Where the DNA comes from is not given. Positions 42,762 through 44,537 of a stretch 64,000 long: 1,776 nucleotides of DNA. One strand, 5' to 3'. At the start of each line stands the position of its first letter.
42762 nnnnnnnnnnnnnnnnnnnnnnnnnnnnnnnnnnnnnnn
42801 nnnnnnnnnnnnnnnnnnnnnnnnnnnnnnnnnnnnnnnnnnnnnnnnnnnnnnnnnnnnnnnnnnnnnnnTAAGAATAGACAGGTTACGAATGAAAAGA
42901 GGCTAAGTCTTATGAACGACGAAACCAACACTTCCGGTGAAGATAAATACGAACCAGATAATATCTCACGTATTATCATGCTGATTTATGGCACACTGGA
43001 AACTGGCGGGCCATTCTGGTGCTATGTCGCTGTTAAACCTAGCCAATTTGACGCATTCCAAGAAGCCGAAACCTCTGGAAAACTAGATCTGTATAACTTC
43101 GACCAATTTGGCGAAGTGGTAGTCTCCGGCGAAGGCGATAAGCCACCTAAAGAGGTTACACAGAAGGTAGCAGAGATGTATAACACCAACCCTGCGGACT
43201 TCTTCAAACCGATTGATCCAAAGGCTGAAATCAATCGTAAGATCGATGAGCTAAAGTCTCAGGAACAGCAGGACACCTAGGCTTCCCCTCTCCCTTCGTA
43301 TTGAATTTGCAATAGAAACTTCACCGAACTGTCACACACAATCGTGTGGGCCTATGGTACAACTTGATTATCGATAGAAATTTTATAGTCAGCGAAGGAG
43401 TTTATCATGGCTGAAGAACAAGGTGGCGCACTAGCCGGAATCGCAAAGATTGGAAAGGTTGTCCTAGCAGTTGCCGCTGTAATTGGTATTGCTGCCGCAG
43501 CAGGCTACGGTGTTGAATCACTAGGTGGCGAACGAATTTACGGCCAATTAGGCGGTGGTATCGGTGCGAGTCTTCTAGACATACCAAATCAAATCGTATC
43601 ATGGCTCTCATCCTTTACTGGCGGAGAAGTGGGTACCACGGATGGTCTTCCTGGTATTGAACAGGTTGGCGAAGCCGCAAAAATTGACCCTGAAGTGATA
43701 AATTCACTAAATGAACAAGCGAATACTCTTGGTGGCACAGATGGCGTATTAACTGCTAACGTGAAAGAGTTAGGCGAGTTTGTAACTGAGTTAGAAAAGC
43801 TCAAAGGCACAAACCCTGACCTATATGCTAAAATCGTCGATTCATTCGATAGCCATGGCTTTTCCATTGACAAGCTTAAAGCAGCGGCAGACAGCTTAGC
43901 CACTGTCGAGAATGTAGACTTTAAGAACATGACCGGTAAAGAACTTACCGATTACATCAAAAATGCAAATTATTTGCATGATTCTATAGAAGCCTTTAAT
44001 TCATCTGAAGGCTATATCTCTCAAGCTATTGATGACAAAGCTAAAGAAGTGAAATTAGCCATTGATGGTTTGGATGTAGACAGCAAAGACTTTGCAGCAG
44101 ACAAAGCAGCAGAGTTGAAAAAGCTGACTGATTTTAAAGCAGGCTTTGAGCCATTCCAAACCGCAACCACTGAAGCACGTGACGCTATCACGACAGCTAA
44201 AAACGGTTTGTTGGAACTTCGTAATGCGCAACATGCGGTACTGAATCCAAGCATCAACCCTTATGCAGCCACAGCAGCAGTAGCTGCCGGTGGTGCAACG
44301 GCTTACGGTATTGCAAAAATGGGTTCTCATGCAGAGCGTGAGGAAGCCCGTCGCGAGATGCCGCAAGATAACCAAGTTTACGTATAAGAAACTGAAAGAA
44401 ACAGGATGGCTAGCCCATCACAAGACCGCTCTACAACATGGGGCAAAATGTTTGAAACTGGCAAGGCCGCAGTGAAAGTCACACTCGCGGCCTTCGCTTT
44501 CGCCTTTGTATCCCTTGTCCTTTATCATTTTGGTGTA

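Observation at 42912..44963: Trio with no recognisable family after acnA: a small acidic protein plus two doubly anchored membrane proteins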

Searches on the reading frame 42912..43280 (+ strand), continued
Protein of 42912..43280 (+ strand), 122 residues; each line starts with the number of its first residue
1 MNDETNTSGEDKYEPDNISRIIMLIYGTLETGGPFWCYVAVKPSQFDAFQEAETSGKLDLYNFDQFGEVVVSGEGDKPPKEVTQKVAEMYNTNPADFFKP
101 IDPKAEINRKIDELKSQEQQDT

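Call 56: find_related_loci(query=A1, collection=viral_contigs, flank=6000)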
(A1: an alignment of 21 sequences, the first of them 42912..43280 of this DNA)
Query A1 (122 aa) in viral_contigs; peptide patterns used: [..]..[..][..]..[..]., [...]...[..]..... (x = any residue, [..] = any of these).
10 stretches matched a pattern, but none encodes a relative of the query by tblastn (E <= 1e-3).

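Call 71: search_dna_similar(query=window:42912-43280:+, collection=plasmids, mode=protein, max_evalue=0.001, max_rows=20)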
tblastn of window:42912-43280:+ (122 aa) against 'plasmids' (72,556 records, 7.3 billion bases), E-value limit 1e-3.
No match.

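Call 72: search_dna_similar(query=window:42912-43280:+, collection=phages, mode=protein, max_evalue=0.001, max_rows=20)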
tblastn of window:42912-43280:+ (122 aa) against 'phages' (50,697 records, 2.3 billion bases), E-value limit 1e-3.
No match.

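Call 75: search_protein_families(library=pfam, proteins=[L063:17138-18706:-, L037:9003-10487:-, L047:14042-15595:-], max_evalue=0.01)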
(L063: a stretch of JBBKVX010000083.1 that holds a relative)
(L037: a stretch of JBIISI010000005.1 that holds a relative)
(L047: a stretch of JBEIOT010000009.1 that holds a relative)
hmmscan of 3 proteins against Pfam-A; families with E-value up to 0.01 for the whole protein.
L063:17138-18706:- (522 aa): 0 families

L037:9003-10487:- (494 aa): 0 families

L047:14042-15595:- (517 aa): 0 families

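Call 82: search_protein_families(library=pfam, proteins=[L068:9644-10318:+, L060:3665-9955:+, L060:9995-10408:+], max_evalue=0.01)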
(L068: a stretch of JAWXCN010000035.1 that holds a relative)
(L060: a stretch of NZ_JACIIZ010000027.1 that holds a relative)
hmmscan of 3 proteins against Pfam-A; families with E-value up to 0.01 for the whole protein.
L068:9644-10318:+ (224 aa): 4 families
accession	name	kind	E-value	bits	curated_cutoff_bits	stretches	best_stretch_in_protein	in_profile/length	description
PF01381.28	HTH_3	-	3e-07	30.8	23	1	16-68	1-54/55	Helix-turn-helix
PF13443.12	HTH_26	-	8.3e-05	23.2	22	1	16-64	2-52/63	Cro/C1-type HTH DNA-binding domain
PF12844.13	HTH_19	-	9.2e-05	22.7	30.2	0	15-66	3-55/64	Helix-turn-helix domain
PF13560.12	HTH_31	-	0.00094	19.9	27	1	14-65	4-57/64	Helix-turn-helix domain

L060:3665-9955:+ (2096 aa): 4 families
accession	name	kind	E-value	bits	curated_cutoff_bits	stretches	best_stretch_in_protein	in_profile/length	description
PF20720.3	nSTAND3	-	1.5e-06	28.4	27.2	1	285-323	7-46/155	Novel STAND NTPase 3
PF05729.18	NACHT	-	0.00042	20.6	26.7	0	298-321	3-26/167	NACHT domain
PF24883.2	NPHP3_N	-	0.0028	18.3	24.8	0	418-474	119-164/164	Nephrocystin 3, N-terminal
PF13191.12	AAA_16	-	0.0061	17.5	32.6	1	295-440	24-149/167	AAA ATPase domain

L060:9995-10408:+ (137 aa): 0 families

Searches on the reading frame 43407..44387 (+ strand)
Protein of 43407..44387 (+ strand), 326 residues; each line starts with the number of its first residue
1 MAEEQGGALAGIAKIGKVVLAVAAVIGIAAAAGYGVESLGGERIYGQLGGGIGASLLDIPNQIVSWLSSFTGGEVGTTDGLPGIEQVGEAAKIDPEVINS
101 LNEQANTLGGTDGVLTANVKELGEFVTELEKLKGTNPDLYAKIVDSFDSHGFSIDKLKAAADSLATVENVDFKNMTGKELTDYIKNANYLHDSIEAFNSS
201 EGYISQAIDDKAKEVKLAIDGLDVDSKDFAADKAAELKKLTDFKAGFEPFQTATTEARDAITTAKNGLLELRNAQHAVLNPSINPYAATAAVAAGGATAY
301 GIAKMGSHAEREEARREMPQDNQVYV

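Call 3: search_protein_families(library=pfam, proteins=[window:43407-44387:+], max_evalue=1)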
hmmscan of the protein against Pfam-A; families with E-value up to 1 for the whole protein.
window:43407-44387:+ (326 aa): 0 families

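Call 4: search_protein_families(library=ncbifam, proteins=[window:43407-44387:+], max_evalue=1)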
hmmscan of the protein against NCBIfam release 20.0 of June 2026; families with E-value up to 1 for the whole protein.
window:43407-44387:+ (326 aa): 2 families
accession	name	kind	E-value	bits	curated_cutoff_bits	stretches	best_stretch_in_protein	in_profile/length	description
TIGR02395.1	rpoN_sigma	equivalog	0.044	12.8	277.35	1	129-244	93-200/434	RNA polymerase factor sigma-54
NF033928.1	alph_xenorhab_A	subfamily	0.062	12.6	125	1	166-323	93-252/339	alpha-xenorhabdolysin family binary toxin subunit A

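Call 5: find_encoding_contigs(protein=window:43407-44387:+, flank=10000, max_places=6)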
Protein window:43407-44387:+ (326 aa): no gene with exactly this product is on record in the collection.

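Call 6: find_homologous_proteins(query=window:43407-44387:+, max_evalue=0.01)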
Query window:43407-44387:+ (326 aa): 1 proteins with E <= 0.01 among 8000 candidates.
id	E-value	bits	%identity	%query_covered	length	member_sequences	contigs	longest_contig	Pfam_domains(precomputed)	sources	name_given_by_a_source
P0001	1.3e-203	693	100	100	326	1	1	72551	-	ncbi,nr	ncbi:MAG: hypothetical protein MRY32_08365 [Rickettsiales bacterium]|nr:hypothetical protein [Ricket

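Call 25: search_protein_representatives(protein=window:43407-44387:+)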
Query: 326 residues. Proteins with E-value up to 0.001 (for the whole library): 2; up to 1e-10: 1; up to 1e-30: 1. The best 2 are listed.
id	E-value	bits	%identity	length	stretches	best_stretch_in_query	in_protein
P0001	4.1e-204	693.0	100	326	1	1-326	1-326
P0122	1.1e-05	41.5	29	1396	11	74-129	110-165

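Call 47: search_protein_families(library=padloc, proteins=[window:43407-44387:+], max_evalue=1)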
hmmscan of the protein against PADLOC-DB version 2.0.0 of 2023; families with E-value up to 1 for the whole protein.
window:43407-44387:+ (326 aa): 1 family
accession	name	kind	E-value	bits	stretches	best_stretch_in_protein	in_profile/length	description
PDLC04142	capH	-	0.01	14.9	1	121-170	17-60/103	capH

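Call 48: search_protein_families(library=phrogs, proteins=[window:43407-44387:+], max_evalue=1)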
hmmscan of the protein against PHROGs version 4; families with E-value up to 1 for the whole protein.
window:43407-44387:+ (326 aa): 5 families
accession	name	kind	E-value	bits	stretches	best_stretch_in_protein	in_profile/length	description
phrog_1351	-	head and packaging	0.022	16.1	1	135-179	31-77/88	terminase small subunit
phrog_8191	-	unknown function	0.035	14.7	1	101-196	140-237/242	-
phrog_20097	-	unknown function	0.055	14.4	0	124-155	5-35/59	-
phrog_6664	-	unknown function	0.15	13.5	0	287-325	12-50/97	-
phrog_17903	-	unknown function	0.17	12.8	1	47-68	11-32/72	-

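Call 58: predict_structure(protein=window:43407-44387:+)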
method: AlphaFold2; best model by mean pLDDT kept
length: 326 residues; sequences in the alignment: 1
mean_pLDDT: 55.1   pTM: 0.45
mean pLDDT of the five models: 55.1, 53.2, 52.3, 48.2, 45.3
residues with pLDDT >= 90: 0; 70-90: 94; 50-70: 94; < 50: 138
segments of 3 or more residues with pLDDT < 50: 1-84, 86-88, 278-281, 283-290, 292-294, 296-310, 312-315, 317-326
pLDDT, mean of each block of 10 residues (from residue 1): 31 33 38 31 30 27 27 31 47 52 52 56 76 80 79 77 62 58 67 71 84 82 71 84 76 64 60 52 45 47 44 44 32
secondary structure, 60 per line:
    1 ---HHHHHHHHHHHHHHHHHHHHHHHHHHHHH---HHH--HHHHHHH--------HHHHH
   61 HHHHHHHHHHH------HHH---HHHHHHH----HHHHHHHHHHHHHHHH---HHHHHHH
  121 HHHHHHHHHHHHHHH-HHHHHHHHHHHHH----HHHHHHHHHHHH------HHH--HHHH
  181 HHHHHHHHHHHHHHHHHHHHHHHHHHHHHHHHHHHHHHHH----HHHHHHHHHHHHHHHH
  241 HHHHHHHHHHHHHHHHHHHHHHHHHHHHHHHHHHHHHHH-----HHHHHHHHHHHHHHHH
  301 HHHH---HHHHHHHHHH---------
elements in order: H4-32 H41-47 H56-71 H84-90 H95-110 H114-135 H137-149 H154-165 H177-220 H225-279 H285-304 H308-317

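Call 63: fold_search(model_id=the predicted structure, library=pdb)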
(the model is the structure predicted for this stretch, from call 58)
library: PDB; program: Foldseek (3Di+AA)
matches with E <= 10: 460; with E <= 0.001: 0
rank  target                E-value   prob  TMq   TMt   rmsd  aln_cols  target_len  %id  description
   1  4wpe                  6.2e-02  0.63  0.19  0.22  39.2       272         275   12  Crystal Structure of Hof1p F-BAR domain (released 2014-12-24)
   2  8d9o                  7.7e-02  0.89  0.21  0.31  10.4       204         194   11  De Novo Photosynthetic Reaction Center Protein in Apo-State (released 2022-09-28)
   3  6ikn_B                9.2e-02  0.91  0.26  0.27  38.8       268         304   12  Crystal structure of the GAS7 F-BAR domain (released 2019-10-16)
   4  8ii8                  9.6e-02  0.41  0.16  0.21  28.1       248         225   13  X-ray crystal structure of pink-colored protein from Pleurotus salmoneostramineus in complex with natural chromophore (released 2024-08-14)
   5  5vtl                  1.1e-01  0.18  0.11  0.16  31.4       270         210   15  Structure of metacyclic invariant surface protein , Tb427.07.360, from Trypanosoma brucei. (released 2018-08-08)
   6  5lm1_A                1.4e-01  0.33  0.17  0.16  41.9       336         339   12  Crystal Structure of HD-PTP phosphatase in complex with UBAP1 (released 2016-11-30)
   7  2x3w_C                2.0e-01  0.44  0.18  0.22  37.6       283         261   11  structure of mouse syndapin I (crystal form 2) (released 2010-04-07)
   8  5i6r                  2.4e-01  0.41  0.22  0.18  43.6       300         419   12  Crystal Structure of srGAP2 F-BARx WT Form-1 (released 2017-08-30)
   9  3m3w_A                2.4e-01  0.25  0.17  0.19  37.2       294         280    9  Crystal structure of mouse PACSIN3 BAR domain mutant (released 2011-03-16)
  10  8d9p                  2.6e-01  0.90  0.23  0.37  12.2       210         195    8  De Novo Photosynthetic Reaction Center Protein Equipped with Heme B and Mn(II) cations (released 2022-09-28)
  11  1qoy                  2.6e-01  0.63  0.26  0.28  16.6       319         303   11  E.coli Hemolysin E (HlyE, ClyA, SheA) (released 2000-01-23)
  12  3hah_A                2.6e-01  0.20  0.14  0.17  35.5       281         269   13  Crystal structure of human PACSIN1 F-BAR domain (C2 lattice) (released 2009-06-16)
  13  4bne_B                2.7e-01  0.23  0.17  0.18  37.3       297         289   13  Pacsin2 Interacts with Membranes and Actin-Filaments (released 2014-05-14)
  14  5i6j                  2.8e-01  0.60  0.25  0.20  42.6       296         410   12  Crystal Structure of SRGAP2 F-BARx (released 2017-03-08)
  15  6ikn_A                3.2e-01  0.82  0.27  0.29  38.0       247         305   12  Crystal structure of the GAS7 F-BAR domain (released 2019-10-16)
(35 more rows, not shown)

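Call 86: search_solved_structures(query=window:43407-44387:+, max_evalue=10)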
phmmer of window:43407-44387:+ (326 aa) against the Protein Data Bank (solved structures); distinct sequences matched with E-value up to 10: 2.
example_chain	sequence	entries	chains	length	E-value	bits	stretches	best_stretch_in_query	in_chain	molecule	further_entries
1cyw_A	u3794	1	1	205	0.94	12.1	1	127-163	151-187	CYOA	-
7xmc_B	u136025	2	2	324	2.1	11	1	127-164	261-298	Ubiquinol oxidase subunit 2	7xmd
